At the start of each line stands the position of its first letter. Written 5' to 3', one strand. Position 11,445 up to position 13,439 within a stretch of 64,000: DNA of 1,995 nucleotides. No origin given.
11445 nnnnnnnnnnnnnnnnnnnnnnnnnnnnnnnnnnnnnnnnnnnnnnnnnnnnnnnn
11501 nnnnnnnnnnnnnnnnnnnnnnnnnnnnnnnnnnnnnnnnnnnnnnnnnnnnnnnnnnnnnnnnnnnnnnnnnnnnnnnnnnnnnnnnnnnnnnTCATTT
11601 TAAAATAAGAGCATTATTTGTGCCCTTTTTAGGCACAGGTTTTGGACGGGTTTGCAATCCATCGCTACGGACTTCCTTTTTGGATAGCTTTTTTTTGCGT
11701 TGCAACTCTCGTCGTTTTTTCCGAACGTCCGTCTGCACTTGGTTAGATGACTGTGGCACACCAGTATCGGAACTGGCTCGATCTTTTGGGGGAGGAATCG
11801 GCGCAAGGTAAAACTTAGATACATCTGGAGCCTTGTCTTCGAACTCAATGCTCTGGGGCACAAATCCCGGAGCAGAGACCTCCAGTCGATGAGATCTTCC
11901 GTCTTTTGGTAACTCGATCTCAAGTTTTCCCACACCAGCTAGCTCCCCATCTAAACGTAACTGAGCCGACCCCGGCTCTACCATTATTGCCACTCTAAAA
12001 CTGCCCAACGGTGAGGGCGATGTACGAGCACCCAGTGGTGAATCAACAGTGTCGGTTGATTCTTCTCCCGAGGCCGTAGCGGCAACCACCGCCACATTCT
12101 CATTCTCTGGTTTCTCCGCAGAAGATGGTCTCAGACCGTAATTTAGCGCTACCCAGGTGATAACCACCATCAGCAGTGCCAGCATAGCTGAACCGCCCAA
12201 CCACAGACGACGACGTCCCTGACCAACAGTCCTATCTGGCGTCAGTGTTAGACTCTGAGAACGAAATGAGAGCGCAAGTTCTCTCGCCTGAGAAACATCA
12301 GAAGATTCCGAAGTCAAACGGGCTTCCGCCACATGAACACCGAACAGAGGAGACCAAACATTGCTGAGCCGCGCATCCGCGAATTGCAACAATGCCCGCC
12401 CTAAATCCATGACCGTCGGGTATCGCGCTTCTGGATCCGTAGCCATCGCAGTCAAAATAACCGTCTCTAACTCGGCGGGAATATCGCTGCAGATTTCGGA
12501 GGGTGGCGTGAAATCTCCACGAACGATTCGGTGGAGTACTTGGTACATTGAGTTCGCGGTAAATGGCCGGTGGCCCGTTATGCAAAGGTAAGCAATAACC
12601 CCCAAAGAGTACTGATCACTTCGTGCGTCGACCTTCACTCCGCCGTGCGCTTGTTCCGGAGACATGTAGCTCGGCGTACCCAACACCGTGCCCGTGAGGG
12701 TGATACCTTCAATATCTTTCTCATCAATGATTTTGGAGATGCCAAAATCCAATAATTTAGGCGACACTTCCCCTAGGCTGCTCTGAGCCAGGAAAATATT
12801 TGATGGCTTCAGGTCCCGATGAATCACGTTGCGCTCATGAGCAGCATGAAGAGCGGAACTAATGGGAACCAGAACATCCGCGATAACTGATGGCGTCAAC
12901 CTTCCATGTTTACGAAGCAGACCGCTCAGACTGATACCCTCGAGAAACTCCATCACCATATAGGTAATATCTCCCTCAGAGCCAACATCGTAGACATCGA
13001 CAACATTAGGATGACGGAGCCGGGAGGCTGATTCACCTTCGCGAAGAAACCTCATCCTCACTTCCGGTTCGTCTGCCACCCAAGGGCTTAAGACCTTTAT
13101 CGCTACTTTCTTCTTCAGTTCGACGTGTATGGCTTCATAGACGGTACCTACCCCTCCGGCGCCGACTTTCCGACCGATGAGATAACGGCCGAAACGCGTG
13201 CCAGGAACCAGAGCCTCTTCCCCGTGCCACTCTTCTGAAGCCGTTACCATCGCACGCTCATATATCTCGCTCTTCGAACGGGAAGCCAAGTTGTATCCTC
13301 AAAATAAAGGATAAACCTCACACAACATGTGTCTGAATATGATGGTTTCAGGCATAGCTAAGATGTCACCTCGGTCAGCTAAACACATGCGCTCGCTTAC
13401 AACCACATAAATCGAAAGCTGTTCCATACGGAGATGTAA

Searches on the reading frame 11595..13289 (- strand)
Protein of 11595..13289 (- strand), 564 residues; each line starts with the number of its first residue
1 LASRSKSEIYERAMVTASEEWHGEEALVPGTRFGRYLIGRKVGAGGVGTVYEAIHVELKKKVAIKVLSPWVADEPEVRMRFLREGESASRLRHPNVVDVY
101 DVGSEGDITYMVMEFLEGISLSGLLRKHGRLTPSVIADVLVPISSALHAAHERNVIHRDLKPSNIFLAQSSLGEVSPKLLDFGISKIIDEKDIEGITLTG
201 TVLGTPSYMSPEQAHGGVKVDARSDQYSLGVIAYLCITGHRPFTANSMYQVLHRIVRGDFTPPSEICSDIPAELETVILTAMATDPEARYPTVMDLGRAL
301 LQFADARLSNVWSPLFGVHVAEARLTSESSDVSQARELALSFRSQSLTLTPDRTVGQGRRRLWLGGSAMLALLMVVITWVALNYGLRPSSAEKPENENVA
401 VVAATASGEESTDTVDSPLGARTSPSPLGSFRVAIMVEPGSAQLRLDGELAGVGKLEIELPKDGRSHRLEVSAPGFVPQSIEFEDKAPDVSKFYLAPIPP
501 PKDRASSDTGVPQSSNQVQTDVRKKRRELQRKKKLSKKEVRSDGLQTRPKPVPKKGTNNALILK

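Call 108: search_protein_families(library=pfam, proteins=[window:11595-13289:-], max_evalue=0.00001)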
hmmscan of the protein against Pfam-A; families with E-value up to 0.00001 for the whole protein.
window:11595-13289:- (564 aa): 3 families
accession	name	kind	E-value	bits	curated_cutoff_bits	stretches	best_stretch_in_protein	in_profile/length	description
PF00069.31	Pkinase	-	6.5e-47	160.6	31.7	1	38-290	3-252/263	Protein kinase domain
PF07714.23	PK_Tyr_Ser-Thr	-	8.6e-32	110.9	23.1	1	39-292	4-250/258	Protein tyrosine and serine/threonine kinase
PF03109.22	ABC1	-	1.7e-08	34.4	22.9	1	109-194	143-223/244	ABC1 atypical kinase-like domain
